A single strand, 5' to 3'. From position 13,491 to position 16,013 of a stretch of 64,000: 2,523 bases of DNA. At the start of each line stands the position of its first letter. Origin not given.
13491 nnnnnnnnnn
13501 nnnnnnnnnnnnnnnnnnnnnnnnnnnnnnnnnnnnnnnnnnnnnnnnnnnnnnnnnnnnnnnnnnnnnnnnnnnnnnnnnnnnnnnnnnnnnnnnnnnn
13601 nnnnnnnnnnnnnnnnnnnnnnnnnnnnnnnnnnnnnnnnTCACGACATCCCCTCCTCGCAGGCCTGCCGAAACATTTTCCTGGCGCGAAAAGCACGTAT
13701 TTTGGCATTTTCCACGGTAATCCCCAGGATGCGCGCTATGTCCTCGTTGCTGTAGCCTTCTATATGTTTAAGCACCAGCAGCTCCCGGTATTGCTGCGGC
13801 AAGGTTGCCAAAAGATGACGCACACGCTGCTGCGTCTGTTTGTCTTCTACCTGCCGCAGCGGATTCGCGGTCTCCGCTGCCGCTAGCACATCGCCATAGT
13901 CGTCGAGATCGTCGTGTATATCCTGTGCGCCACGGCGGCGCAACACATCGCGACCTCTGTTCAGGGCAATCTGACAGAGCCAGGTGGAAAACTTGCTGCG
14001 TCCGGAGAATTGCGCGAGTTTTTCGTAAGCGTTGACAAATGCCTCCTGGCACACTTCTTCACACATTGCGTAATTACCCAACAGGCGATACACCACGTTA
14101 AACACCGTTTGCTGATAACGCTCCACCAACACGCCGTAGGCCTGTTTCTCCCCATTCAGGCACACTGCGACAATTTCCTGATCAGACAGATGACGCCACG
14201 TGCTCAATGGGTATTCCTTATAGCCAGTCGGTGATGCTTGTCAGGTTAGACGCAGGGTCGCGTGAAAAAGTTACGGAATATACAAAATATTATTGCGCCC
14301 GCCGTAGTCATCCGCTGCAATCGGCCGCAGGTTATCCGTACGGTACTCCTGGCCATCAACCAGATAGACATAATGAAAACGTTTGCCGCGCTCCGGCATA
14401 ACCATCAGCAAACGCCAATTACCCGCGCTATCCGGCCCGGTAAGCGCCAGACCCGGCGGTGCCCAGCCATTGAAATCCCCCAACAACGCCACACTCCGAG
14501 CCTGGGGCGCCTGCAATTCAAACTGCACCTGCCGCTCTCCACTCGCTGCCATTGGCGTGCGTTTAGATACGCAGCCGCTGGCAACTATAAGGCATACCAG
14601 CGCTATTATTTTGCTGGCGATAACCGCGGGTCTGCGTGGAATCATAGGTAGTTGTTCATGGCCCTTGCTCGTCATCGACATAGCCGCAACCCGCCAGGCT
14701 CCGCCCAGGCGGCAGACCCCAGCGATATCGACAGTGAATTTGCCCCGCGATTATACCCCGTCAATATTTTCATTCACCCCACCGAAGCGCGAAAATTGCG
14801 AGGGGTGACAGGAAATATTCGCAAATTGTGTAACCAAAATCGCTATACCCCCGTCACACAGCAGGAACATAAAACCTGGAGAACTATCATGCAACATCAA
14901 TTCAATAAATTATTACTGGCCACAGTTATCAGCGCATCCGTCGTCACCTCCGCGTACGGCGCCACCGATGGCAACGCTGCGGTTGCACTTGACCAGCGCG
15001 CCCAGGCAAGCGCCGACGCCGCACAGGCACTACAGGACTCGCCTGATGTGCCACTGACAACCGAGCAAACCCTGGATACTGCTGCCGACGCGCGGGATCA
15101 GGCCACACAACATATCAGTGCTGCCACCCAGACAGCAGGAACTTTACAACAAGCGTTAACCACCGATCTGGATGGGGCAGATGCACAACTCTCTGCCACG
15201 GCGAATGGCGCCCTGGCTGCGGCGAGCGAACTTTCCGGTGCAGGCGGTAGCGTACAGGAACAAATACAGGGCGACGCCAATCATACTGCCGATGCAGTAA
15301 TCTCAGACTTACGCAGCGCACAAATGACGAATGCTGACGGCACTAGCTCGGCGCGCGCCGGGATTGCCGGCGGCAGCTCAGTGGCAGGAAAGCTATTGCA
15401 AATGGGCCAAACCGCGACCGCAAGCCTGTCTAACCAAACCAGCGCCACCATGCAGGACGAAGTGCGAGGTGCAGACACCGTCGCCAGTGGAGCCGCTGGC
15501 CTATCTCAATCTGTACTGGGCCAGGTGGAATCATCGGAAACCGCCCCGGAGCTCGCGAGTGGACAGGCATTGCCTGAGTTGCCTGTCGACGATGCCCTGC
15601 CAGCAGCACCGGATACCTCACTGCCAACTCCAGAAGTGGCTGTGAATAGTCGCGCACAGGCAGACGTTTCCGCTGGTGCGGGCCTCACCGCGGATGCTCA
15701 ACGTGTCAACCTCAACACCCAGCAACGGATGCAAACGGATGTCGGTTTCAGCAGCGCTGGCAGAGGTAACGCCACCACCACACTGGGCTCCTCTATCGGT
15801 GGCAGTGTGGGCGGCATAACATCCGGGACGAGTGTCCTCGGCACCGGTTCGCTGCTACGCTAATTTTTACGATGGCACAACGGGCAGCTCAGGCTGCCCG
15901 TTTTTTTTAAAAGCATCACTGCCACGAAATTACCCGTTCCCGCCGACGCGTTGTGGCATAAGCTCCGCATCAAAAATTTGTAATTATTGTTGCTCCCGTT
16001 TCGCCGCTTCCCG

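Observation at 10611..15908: Uncharacterised ECF-sigma envelope module: sigma/anti-sigma plus five exported proteins of no recognisable family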

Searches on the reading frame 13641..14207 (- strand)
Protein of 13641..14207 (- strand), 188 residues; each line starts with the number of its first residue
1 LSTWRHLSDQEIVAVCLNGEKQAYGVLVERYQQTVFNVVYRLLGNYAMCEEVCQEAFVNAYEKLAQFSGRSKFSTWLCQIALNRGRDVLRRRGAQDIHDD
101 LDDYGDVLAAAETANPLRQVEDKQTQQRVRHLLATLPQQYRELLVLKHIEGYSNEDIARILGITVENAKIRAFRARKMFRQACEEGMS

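Call 3: search_protein_families(library=pfam, proteins=[window:13641-14207:-], max_evalue=1)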
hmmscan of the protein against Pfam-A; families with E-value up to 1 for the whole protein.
window:13641-14207:- (188 aa): 14 families
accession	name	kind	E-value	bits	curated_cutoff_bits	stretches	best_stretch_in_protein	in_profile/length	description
PF04542.20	Sigma70_r2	-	4.6e-17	62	24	1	27-93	1-69/71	Sigma-70 region 2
PF08281.18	Sigma70_r4_2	-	4.4e-16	58.7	25.7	1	127-177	2-52/54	Sigma-70, region 4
PF04545.22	Sigma70_r4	-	1.5e-06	28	24.1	1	132-177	1-46/50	Sigma-70, region 4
PF07638.17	Sigma70_ECF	-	8.4e-06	26.2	21.1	1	13-182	8-182/185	ECF sigma factor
PF16849.11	Glyco_transf_88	-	0.002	17.6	27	1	12-123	174-284/423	Glycosyltransferase family 88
PF04777.18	Evr1_Alr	-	0.0073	17.1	27.6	1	31-80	21-70/93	Erv1 / Alr family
PF00196.25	GerE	-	0.016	15.2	23.5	1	141-165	6-31/57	Bacterial regulatory proteins, luxR family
PF22233.2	PhyR_sigma-like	-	0.021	15.1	27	1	134-167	2-35/50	Response regulator PhyR, sigma-like domain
PF13384.12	HTH_23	-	0.069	13.4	24.6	1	141-164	6-30/50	Homeodomain-like domain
PF13936.12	HTH_38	-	0.086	13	27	0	148-162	17-31/44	Helix-turn-helix domain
PF21694.2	DNA_pol3_delta_C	-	0.091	13.2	27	1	127-182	31-81/121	DNA polymerase III delta subunit, C-terminal domain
PF11329.14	DUF3131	-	0.096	12.1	20.3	1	103-138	34-69/367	Protein of unknown function (DUF3131)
PF10390.15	ELL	-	0.097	12.6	22.9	1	113-168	185-240/282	RNA polymerase II elongation factor ELL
PF00325.26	Crp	-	0.15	12.2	21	1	153-166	4-17/32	Bacterial regulatory proteins, crp family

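Call 4: search_protein_families(library=ncbifam, proteins=[window:13641-14207:-], max_evalue=1)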
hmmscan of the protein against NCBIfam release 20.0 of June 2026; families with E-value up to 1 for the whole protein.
window:13641-14207:- (188 aa): 109 families (the best 25 are shown)
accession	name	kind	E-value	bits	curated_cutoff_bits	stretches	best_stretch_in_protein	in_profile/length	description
NF008888.0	PRK11922.1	equivalog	2.8e-38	131.8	204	1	6-185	14-198/231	RNA polymerase sigma factor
NF007223.0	PRK09641.1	equivalog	6.6e-35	120.7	209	1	12-182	8-183/187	RNA polymerase sigma factor SigW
TIGR02939.1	RpoE_Sigma70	equivalog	6.1e-34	117.7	236.15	1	8-179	6-182/190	RNA polymerase sigma factor RpoE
NF004113.0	PRK05602.1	equivalog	5.7e-32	111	208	1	6-184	29-202/211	RNA polymerase sigma factor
TIGR02948.1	SigW_bacill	equivalog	2e-31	109.5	243.1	1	14-182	10-183/187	RNA polymerase sigma factor SigW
NF009166.1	PRK12513.1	equivalog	1.1e-30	106.8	206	1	7-182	7-185/193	RNA polymerase sigma factor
NF009171.0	PRK12518.1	equivalog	8.7e-30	104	208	1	7-182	12-183/191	RNA polymerase sigma factor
TIGR02937.1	sigma70-ECF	superfamily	4.4e-29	101.2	42.9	1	25-181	4-163/165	sigma-70 family RNA polymerase sigma factor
NF007216.0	PRK09638.1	equivalog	2e-27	96.1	194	1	8-184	4-175/180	RNA polymerase sigma factor SigY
NF006930.0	PRK09415.1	subfamily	4.5e-27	95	198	1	19-185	13-177/179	RNA polymerase factor sigma C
NF009168.0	PRK12515.1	subfamily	1.1e-26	93.5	236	1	3-180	3-176/189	RNA polymerase sigma factor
NF009176.0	PRK12524.1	equivalog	1.8e-26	93.1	264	1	5-177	9-178/196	RNA polymerase sigma factor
NF007225.0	PRK09643.1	equivalog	3.7e-26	92.1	190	1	6-180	11-179/204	RNA polymerase sigma factor SigM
NF058625.1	sigma_PG0214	equivalog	1.5e-25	89.9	130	1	23-183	5-161/170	GFO_1088 family ECF-type sigma factor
TIGR02985.1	Sig70_bacteroi1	subfamily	1.5e-24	87.1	126.4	1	23-182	2-161/162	RNA polymerase sigma-70 factor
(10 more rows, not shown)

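Call 71: search_solved_structures(query=window:13641-14207:-, max_evalue=1e-8)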
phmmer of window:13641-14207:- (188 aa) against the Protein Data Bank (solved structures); distinct sequences matched with E-value up to 1e-8: 15.
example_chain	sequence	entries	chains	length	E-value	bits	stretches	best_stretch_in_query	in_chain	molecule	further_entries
6in7_B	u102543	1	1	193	3.9e-24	88.5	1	8-183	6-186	RNA polymerase sigma-H factor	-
8z6g_B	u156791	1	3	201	4.2e-24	88.4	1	8-183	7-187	RNA polymerase sigma factor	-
1or7_A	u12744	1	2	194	2.4e-22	82.6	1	6-179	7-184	RNA polymerase sigma-E factor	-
6jbq_F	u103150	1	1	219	2.8e-22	82.4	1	5-179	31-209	ECF RNA polymerase sigma-E factor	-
5wuq_A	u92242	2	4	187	3.2e-21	79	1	17-182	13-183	ECF RNA polymerase sigma factor SigW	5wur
9m9d_F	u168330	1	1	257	1.8e-16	63.5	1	23-181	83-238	ECF RNA polymerase sigma factor SigE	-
9m9e_F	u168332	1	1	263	2e-16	63.4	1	23-181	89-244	ECF RNA polymerase sigma factor SigE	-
9m98_F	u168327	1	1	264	2e-16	63.4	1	23-181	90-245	ECF RNA polymerase sigma factor SigE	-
4cxf_A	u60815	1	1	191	2.2e-14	56.7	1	9-178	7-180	RNA POLYMERASE SIGMA FACTOR CNRH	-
7qh5_A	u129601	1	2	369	8.6e-14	54.8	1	18-182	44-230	RNA polymerase sigma factor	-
5or5_A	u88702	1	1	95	1.1e-12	51.2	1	6-93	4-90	ECF RNA polymerase sigma-E factor,ECF RNA polymerase sigma factor SigW,ECF RNA polymerase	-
2map_A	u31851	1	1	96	1.1e-12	51.2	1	6-93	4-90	RNA polymerase sigma factor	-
2mao_A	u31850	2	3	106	1.5e-12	50.8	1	6-93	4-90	RNA polymerase sigma factor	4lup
6dxo_A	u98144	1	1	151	3.7e-10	43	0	16-87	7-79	RNA polymerase ECF-subfamily sigma factor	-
6jcy_F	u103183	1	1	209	3.2e-09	39.9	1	36-181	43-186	ECF RNA polymerase sigma factor SigH,ECF RNA polymerase sigma factor SigE,ECF RNA polymera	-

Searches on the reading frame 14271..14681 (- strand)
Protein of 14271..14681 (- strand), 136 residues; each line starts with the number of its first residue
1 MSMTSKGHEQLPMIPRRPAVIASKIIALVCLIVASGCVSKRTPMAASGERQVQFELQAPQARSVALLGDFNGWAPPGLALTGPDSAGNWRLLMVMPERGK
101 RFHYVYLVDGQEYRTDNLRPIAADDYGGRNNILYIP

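Call 3: search_protein_families(library=pfam, proteins=[window:14271-14681:-], max_evalue=1)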
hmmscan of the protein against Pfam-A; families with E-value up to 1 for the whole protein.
window:14271-14681:- (136 aa): 3 families
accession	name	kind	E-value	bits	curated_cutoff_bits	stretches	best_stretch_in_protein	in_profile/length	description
PF16561.11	AMPK1_CBM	-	2.7e-06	27.9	26.8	1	60-135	10-79/85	Glycogen recognition site of AMP-activated protein kinase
PF02922.24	CBM_48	-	1.4e-05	25.8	22.4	1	48-112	10-72/83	Carbohydrate-binding module 48 (Isoamylase N-terminal domain)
PF20101.4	DUF6491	-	0.049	14.1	27.5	1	24-75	5-55/138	Family of unknown function (DUF6491)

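Call 4: search_protein_families(library=ncbifam, proteins=[window:14271-14681:-], max_evalue=1)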
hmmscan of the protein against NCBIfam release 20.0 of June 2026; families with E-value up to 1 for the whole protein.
window:14271-14681:- (136 aa): 6 families
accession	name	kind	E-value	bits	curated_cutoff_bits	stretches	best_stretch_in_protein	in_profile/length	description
NF008967.0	PRK12313.1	equivalog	1.5e-07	30.2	577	1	46-122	34-108/633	1,4-alpha-glucan branching protein GlgB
NF003811.1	PRK05402.1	equivalog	7.7e-07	28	741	1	44-111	23-90/619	1,4-alpha-glucan branching protein GlgB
NF009221.0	PRK12568.1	equivalog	1e-06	27.2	1270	1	50-107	153-209/745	1,4-alpha-glucan branching enzyme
TIGR01515.1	branching_enzym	equivalog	7.7e-05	21.5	463.95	1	44-106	22-84/607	1,4-alpha-glucan branching enzyme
NF011294.0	PRK14706.1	equivalog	0.00019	19.9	1284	1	43-115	34-103/642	1,4-alpha-glucan branching enzyme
NF011293.0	PRK14705.1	equivalog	0.018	12.6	2376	1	51-94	639-682/1224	1,4-alpha-glucan branching enzyme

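Call 82: search_protein_families(library=padloc, proteins=[window:14271-14681:-], max_evalue=0.01)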
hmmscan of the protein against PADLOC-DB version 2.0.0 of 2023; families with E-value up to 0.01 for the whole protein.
window:14271-14681:- (136 aa): 0 families

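Call 83: search_protein_families(library=phrogs, proteins=[window:14271-14681:-], max_evalue=0.01)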
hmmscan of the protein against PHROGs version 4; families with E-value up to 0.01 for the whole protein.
window:14271-14681:- (136 aa): 0 families

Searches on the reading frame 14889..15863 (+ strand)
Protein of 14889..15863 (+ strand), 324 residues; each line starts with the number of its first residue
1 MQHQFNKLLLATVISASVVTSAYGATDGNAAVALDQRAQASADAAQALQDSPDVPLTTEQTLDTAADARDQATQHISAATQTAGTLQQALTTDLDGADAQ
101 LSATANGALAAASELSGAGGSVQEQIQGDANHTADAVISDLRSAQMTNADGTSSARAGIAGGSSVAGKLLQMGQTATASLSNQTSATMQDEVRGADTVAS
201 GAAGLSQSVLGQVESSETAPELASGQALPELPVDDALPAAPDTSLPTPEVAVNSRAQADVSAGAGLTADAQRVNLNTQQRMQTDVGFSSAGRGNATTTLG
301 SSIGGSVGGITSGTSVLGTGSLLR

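Call 3: search_protein_families(library=pfam, proteins=[window:14889-15863:+], max_evalue=1)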
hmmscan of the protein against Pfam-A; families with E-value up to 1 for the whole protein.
window:14889-15863:+ (324 aa): 0 families

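Call 4: search_protein_families(library=ncbifam, proteins=[window:14889-15863:+], max_evalue=1)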
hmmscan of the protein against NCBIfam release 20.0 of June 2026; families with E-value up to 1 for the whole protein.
window:14889-15863:+ (324 aa): 0 families

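Call 82: search_protein_families(library=padloc, proteins=[window:14889-15863:+], max_evalue=0.01)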
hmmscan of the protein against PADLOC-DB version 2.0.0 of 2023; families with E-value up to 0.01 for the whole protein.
window:14889-15863:+ (324 aa): 0 families

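Call 83: search_protein_families(library=phrogs, proteins=[window:14889-15863:+], max_evalue=0.01)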
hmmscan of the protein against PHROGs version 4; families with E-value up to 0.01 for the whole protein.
window:14889-15863:+ (324 aa): 0 families
